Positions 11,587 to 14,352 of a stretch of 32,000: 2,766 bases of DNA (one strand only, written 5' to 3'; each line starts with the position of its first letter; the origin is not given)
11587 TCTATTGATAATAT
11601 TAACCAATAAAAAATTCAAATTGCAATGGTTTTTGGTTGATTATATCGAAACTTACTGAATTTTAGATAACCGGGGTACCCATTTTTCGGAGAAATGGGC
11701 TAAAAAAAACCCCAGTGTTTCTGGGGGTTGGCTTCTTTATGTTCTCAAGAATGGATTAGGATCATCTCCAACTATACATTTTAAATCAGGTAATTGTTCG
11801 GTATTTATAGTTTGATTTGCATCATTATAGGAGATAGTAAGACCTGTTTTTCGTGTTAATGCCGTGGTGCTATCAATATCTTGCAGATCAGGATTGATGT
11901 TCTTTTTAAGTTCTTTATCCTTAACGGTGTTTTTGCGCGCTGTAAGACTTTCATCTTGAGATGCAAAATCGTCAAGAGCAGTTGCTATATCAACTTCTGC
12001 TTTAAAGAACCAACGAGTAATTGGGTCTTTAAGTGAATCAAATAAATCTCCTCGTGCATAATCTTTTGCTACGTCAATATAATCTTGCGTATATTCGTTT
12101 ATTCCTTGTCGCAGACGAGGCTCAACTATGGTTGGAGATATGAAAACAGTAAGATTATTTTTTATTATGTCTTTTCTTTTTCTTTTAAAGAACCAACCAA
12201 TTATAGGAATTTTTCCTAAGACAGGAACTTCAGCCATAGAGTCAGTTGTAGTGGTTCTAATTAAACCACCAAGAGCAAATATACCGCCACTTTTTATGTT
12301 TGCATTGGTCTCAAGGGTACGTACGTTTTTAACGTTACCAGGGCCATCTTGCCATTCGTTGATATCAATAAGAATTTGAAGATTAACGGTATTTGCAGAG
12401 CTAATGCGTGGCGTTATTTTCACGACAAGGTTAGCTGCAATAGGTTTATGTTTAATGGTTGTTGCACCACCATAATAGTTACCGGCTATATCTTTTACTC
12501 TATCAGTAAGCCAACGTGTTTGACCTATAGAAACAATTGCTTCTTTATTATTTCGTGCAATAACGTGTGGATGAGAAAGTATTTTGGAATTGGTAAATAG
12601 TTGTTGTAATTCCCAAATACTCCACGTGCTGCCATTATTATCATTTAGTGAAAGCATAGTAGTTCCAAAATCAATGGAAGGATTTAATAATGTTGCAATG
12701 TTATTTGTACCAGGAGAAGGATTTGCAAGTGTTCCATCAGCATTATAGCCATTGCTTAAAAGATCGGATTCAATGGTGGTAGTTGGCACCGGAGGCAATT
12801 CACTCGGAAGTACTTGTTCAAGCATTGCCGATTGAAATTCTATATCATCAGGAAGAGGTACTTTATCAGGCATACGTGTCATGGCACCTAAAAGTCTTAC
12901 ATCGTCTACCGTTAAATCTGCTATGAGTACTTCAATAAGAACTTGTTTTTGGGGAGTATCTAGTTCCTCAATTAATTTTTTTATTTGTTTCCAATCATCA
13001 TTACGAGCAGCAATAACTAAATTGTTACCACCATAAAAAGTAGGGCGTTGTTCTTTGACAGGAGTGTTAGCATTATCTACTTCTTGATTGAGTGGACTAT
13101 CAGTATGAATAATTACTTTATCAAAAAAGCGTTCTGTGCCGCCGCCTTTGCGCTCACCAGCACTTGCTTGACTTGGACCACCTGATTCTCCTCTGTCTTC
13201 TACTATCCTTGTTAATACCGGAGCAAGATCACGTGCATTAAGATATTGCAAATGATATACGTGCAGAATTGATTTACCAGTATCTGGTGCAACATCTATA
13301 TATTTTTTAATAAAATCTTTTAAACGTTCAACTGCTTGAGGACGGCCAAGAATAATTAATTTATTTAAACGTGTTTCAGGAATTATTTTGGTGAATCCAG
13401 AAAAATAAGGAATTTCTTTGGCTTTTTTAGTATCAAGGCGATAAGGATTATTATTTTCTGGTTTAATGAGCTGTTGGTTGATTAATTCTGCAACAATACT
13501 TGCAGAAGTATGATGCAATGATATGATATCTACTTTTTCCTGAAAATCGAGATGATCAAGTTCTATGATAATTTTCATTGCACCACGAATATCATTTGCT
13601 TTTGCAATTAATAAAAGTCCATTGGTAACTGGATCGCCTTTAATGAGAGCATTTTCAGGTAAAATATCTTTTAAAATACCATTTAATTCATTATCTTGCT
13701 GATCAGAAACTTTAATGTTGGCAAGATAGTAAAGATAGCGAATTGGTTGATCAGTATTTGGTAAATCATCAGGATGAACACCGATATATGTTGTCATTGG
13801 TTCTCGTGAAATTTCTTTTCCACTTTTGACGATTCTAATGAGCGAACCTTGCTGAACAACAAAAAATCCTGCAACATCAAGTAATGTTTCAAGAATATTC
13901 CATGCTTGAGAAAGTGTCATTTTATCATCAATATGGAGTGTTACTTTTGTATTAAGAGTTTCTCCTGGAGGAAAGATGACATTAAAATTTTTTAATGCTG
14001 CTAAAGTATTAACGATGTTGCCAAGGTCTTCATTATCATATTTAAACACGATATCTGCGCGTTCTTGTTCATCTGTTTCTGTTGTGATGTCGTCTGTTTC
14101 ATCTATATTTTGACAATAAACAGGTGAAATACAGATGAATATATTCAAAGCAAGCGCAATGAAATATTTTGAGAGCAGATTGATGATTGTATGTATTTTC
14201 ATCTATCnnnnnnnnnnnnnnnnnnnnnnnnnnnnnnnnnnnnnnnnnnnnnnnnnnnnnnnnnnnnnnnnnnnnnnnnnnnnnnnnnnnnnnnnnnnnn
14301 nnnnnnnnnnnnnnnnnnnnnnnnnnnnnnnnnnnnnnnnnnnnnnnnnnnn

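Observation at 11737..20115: Compact five-gene operon with two divergent GspD-type secretins and no ATPase, platform or pilin genes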

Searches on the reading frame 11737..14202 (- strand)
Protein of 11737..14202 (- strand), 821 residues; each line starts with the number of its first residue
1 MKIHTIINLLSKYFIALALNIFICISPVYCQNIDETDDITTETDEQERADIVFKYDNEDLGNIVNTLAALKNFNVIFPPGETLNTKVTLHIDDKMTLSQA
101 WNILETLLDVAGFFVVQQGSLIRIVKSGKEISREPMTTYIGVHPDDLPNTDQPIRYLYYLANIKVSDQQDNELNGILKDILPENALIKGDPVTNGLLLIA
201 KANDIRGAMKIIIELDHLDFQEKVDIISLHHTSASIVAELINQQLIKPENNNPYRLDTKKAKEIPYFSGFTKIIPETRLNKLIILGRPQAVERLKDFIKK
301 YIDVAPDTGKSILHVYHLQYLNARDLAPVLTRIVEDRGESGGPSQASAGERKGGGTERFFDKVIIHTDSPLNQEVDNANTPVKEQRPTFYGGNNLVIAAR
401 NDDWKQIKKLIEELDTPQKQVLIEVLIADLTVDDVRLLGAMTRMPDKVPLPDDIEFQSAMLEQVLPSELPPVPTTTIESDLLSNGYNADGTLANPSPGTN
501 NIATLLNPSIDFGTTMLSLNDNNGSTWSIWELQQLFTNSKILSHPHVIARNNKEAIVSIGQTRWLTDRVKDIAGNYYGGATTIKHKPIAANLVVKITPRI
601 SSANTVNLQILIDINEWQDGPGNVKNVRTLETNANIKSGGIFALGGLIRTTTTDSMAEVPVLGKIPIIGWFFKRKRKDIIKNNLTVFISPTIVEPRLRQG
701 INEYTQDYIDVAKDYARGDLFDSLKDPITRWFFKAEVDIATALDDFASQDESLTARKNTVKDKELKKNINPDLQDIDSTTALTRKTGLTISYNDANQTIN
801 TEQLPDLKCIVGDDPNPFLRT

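Call 3: search_protein_families(library=pfam, proteins=[window:11737-14202:-], max_evalue=0.1)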
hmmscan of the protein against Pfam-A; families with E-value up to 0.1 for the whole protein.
window:11737-14202:- (821 aa): 4 families
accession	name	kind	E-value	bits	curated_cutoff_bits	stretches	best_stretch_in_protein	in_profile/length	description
PF00263.26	Secretin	-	1e-30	107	27.5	1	537-694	6-169/169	Bacterial type II and III secretion system protein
PF03958.22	Secretin_N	-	9.4e-18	64.6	28.2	2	314-420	2-69/69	Bacterial type II/III secretion system short domain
PF21305.2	type_II_gspD_N0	-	3.4e-07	30.5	27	1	55-124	3-71/71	GspD-like, N0 domain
PF16344.10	FecR_C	-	0.0012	19.3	24.4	1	53-108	2-57/70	FecR, C-terminal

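Call 4: search_protein_families(library=ncbifam, proteins=[window:11737-14202:-], max_evalue=0.1)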
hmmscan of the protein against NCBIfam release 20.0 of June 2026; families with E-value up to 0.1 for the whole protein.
window:11737-14202:- (821 aa): 8 families
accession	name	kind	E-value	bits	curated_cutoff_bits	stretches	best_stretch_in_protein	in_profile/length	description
TIGR02517.1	type_II_gspD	equivalog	4.1e-81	273.3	351.35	1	53-694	1-591/600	type II secretion system secretin GspD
TIGR02515.1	IV_pilus_PilQ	subfamily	4.8e-35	121.4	284.35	2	393-694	144-428/428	type IV pilus secretin PilQ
TIGR02519.1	pilus_MshL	equivalog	5.9e-24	84.6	250.2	2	518-693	98-290/290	pilus (MSHA type) biogenesis protein MshL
TIGR02516.1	type_III_yscC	equivalog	2e-18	66.2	238.45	1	393-694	208-462/463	type III secretion system outer membrane ring subunit SctC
NF010083.0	PRK13568.1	equivalog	1.8e-15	56.6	554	1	579-694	299-418/419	DNA uptake porin HofQ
NF007851.2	PRK10560.1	exception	1.4e-13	50.4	598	1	578-694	290-410/412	DNA uptake porin HofQ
NF011873.0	PRK15346.1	equivalog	3.7e-13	49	524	2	537-678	340-479/499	EscC/YscC/HrcC family type III secretion system outer membrane ring protein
NF042912.1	Amuc_1098_fam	equivalog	1.7e-10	39.6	750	1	627-695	730-798/805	Amuc_1098 family type IV pilus outer membrane protein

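Call 26: search_solved_structures(query=window:11737-14202:-, max_evalue=0.00001)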
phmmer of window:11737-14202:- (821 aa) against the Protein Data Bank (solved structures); distinct sequences matched with E-value up to 0.00001: 17.
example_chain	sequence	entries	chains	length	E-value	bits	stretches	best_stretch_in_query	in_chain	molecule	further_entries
5zdh_A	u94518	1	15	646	1.3e-29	106.4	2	392-713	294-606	Type II secretion system protein D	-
5wq8_A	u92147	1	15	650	5.2e-27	97.7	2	392-711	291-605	Type II secretion system protein D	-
5wq9_A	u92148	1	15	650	2.1e-26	95.7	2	392-711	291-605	Type II secretion system protein D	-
5wq7_A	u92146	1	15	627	6.2e-25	90.9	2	523-694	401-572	Putative type II secretion system protein D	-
6i1x_A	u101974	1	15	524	8.6e-24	87.1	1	489-701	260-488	Type II secretion system protein D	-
6i1y_A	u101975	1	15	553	1.4e-23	86.4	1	390-715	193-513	General secretion pathway protein GspD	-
6hcg_A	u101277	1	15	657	3.2e-23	85.2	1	393-696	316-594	Type II secretion system protein D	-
5wln_G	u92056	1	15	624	2.1e-21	79.2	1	536-695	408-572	Type II secretion system protein D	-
5w68_A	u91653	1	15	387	1.4e-19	73.1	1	392-713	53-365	Putative type II secretion protein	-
9k8v_A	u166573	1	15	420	8.3e-18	67.3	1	392-711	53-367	General secretion pathway protein D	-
9sh1_A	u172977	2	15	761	3.7e-13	51.9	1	534-693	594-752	Type IV pilus biogenesis and competence protein PilQ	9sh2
4av2_A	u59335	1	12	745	7.4e-13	50.9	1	534-693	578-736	TYPE IV PILUS BIOGENESIS AND COMPETENCE PROTEIN PILQ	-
6w6m_A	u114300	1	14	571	2.1e-11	46.1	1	529-693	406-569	Type IV pilus secretin PilQ family protein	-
7ofh_A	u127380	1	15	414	2.9e-10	42.4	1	536-694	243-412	Virion export protein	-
9x0w_A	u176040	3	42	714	5.8e-10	41.4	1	538-694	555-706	Fimbrial assembly protein PilQ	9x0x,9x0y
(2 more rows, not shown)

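Call 63: find_homologous_proteins(query=window:11737-14202:-)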
Query window:11737-14202:- (821 aa): 341 proteins with E <= 0.001 among 8000 candidates; the best 120 are listed.
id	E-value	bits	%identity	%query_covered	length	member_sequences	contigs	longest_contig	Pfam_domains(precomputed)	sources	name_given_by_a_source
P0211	0.0e+0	1842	100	100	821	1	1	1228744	PF21305.3,PF03958.23,PF00263.27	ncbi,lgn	-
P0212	0.0e+0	1465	80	99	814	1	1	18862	PF21305.3,PF03958.23,PF00263.27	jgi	jgi:general secretion pathway protein D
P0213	0.0e+0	1458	79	99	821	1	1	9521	PF21305.3,PF03958.23,PF00263.27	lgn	-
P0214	0.0e+0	1453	78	99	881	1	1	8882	PF03958.23,PF00263.27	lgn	-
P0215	0.0e+0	1404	77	98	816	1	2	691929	PF21305.3,PF03958.23,PF00263.27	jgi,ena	-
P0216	0.0e+0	1403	77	99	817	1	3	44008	PF21305.3,PF03958.23,PF00263.27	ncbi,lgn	-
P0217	0.0e+0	1390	77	100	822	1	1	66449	PF21305.3,PF03958.23,PF00263.27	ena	-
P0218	0.0e+0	1381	76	100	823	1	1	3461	PF03958.23,PF00263.27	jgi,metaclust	metaclust:\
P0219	0.0e+0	1380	75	100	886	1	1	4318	PF21305.3,PF03958.23,PF00263.27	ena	-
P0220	0.0e+0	1366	75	100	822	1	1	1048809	PF21305.3,PF03958.23,PF00263.27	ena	-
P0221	0.0e+0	1365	74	100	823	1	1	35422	PF21305.3,PF03958.23,PF00263.27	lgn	-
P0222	0.0e+0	1356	75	99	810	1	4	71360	PF21305.3,PF03958.23,PF00263.27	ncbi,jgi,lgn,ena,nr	ncbi:MAG TPA: secretin N-terminal domain-containing protein [Candidatus Babeliales bacterium]|nr:sec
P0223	0.0e+0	1351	74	98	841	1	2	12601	PF21305.3,PF03958.23,PF00263.27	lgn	-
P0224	0.0e+0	1349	75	97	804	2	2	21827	PF21305.3,PF03958.23,PF00263.27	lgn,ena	-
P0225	0.0e+0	1348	79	92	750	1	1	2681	PF03958.23,PF00263.27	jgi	jgi:general secretion pathway protein D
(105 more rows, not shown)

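Call 64: find_encoding_contigs(protein=P0211, flank=10000, max_places=2)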
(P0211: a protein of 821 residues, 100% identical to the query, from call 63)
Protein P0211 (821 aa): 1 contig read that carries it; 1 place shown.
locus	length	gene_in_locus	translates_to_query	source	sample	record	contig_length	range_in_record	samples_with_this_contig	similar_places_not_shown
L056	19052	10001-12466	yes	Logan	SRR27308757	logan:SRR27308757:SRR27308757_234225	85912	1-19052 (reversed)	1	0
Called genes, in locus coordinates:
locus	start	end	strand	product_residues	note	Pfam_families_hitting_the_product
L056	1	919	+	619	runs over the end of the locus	-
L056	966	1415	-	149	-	-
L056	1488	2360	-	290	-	-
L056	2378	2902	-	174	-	PF22769:DCD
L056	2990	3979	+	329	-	PF00493:MCM (weak), PF20030:bpMoxR, PF00004:AAA (weak), PF07726:AAA_3, PF07728:AAA_5, PF17863:AAA_lid_2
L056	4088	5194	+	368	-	PF11356:T2SSC (weak), PF13180:PDZ_2 (faint)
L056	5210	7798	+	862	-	PF21305:type_II_gspD_N0 (weak), PF03958:Secretin_N (weak), PF00263:Secretin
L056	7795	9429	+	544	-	PF11104:PilM_2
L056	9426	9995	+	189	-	-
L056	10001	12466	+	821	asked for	PF21305:type_II_gspD_N0 (weak), PF03958:Secretin_N (weak), PF00263:Secretin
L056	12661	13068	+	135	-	-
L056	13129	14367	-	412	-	PF03952:Enolase_N, PF00113:Enolase_C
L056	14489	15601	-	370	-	PF03372:Exo_endo_phos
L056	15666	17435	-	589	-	PF01336:tRNA_anti-codon, PF00152:tRNA-synt_2, PF02938:GAD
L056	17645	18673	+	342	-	-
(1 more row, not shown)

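Call 79: predict_structure(alignment_id=A4)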
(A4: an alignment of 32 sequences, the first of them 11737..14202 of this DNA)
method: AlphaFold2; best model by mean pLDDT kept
length: 821 residues; sequences in the alignment: 32
mean_pLDDT: 62.8   pTM: 0.37
mean pLDDT of the five models: 62.8, 61.3, 60.8, 57.4, 53.4
residues with pLDDT >= 90: 0; 70-90: 363; 50-70: 228; < 50: 230
segments of 3 or more residues with pLDDT < 50: 25-44, 250-257, 260-264, 337-358, 372-379, 384-391, 443-484, 501-514, 521-526, 571-579, 696-704, 718-737, 772-821
pLDDT, mean of each block of 10 residues (from residue 1): 63 72 45 30 58 86 87 79 76 85 83 76 74 76 83 85 76 81 82 86 86 72 80 84 66 46 56 82 82 85 72 72 71 59 29 39 70 47 45 71 80 68 78 69 40 30 36 36 49 53 37 47 52 67 70 78 68 47 71 82 74 76 72 72 65 60 63 61 75 53 49 51 36 43 58 52 53 39 28 28 41 45 40
secondary structure, 60 per line:
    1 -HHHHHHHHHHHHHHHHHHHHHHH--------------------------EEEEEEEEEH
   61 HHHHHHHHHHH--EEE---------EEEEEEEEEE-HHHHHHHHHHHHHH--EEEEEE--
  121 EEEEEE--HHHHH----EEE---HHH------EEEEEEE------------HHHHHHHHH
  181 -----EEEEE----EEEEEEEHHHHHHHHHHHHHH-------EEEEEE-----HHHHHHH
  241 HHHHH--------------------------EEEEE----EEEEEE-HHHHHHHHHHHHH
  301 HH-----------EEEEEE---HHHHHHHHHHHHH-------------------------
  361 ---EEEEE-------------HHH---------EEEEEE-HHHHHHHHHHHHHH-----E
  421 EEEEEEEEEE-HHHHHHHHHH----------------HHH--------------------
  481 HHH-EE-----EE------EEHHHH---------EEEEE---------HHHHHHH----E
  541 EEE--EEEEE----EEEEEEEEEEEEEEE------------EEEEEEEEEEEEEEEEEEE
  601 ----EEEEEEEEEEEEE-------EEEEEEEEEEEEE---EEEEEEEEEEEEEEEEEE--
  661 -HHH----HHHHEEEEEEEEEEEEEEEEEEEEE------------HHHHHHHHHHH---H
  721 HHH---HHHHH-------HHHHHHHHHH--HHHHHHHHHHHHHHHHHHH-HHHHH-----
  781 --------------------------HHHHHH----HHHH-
elements in order (helices of 4 or more, strands of 3 or more residues): H2-24 E51-59 H60-71 E74-76 E86-95 H97-110 E113-118 E121-126 H129-133 E138-140 E153-159 H172-180 E186-190 E195-201 H202-215 E223-228 H234-245 E272-276 E281-286 H288-302 E314-319 H323-335 E364-368 E394-399 H401-414 E420-430 H432-441 H502-505 E515-519 H529-535 E540-543 E546-550 E555-569 E582-600 E605-617 E625-637 E641-658 H669-672 E673-693 H706-716 H720-723 H727-731 H739-748 H751-769 H771-775 H807-812 H817-820

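Call 81: fold_search(model_id=the predicted structure, library=pdb)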
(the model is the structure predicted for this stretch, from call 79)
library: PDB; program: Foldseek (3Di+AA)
matches with E <= 10: 585; with E <= 0.001: 58
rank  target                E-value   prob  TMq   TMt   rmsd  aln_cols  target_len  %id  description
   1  6hcg_A                5.2e-26  1.00  0.26  0.34  36.8       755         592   18  Klebsiella pneumoniae type II secretion system outer membrane complex. PulD, PulS and PulC HR domain. (released 2019-11-27)
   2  6i1x_A                8.9e-20  1.00  0.26  0.40  23.4       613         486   18  Aeromonas hydrophila ExeD (released 2019-04-10)
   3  5zdh_A                9.4e-20  1.00  0.24  0.37  26.3       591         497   19  CryoEM structure of ETEC Pilotin-Secretin AspS-GspD complex (released 2018-04-18)
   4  5wq8_A                1.1e-18  1.00  0.23  0.34  26.8       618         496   20  CryoEM structure of type II secretion system secretin GspD in Vibrio cholerae (released 2016-12-28)
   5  5wq9_A                1.5e-18  1.00  0.23  0.35  26.8       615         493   19  CryoEM structure of type II secretion system secretin GspD G453A mutant in Vibrio cholerae (released 2016-12-28)
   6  6q14_B                3.8e-18  1.00  0.20  0.31  32.0       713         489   13  Structure of the Salmonella SPI-1 injectisome NC-base (released 2019-10-23)
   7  5wq7_A                6.2e-18  1.00  0.24  0.37  26.8       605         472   19  CryoEM structure of type II secretion system secretin GspD in E.coli K12 (released 2016-12-28)
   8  6i1y_A                6.9e-18  1.00  0.22  0.33  27.9       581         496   19  Vibrio vulnificus EpsD (released 2019-04-10)
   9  6q14_A                9.6e-18  1.00  0.20  0.32  30.7       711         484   13  Structure of the Salmonella SPI-1 injectisome NC-base (released 2019-10-23)
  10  7ah9_5N               1.4e-17  1.00  0.14  0.21  33.5       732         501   12  Substrate-engaged type 3 secretion system needle complex from Salmonella enterica typhimurium - SpaR state 1 (released 2021-03-17)
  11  7ah9_5O               1.9e-17  1.00  0.18  0.28  31.8       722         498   12  Substrate-engaged type 3 secretion system needle complex from Salmonella enterica typhimurium - SpaR state 1 (released 2021-03-17)
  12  7ah9_5J               2.3e-17  1.00  0.17  0.26  31.6       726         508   13  Substrate-engaged type 3 secretion system needle complex from Salmonella enterica typhimurium - SpaR state 1 (released 2021-03-17)
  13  7ah9_5G               3.0e-17  1.00  0.13  0.20  31.6       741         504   12  Substrate-engaged type 3 secretion system needle complex from Salmonella enterica typhimurium - SpaR state 1 (released 2021-03-17)
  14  7ah9_5C               5.1e-17  1.00  0.14  0.21  33.3       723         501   13  Substrate-engaged type 3 secretion system needle complex from Salmonella enterica typhimurium - SpaR state 1 (released 2021-03-17)
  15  6q15_A                6.0e-17  1.00  0.18  0.28  32.5       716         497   13  Structure of the Salmonella SPI-1 injectisome needle complex (released 2019-10-23)
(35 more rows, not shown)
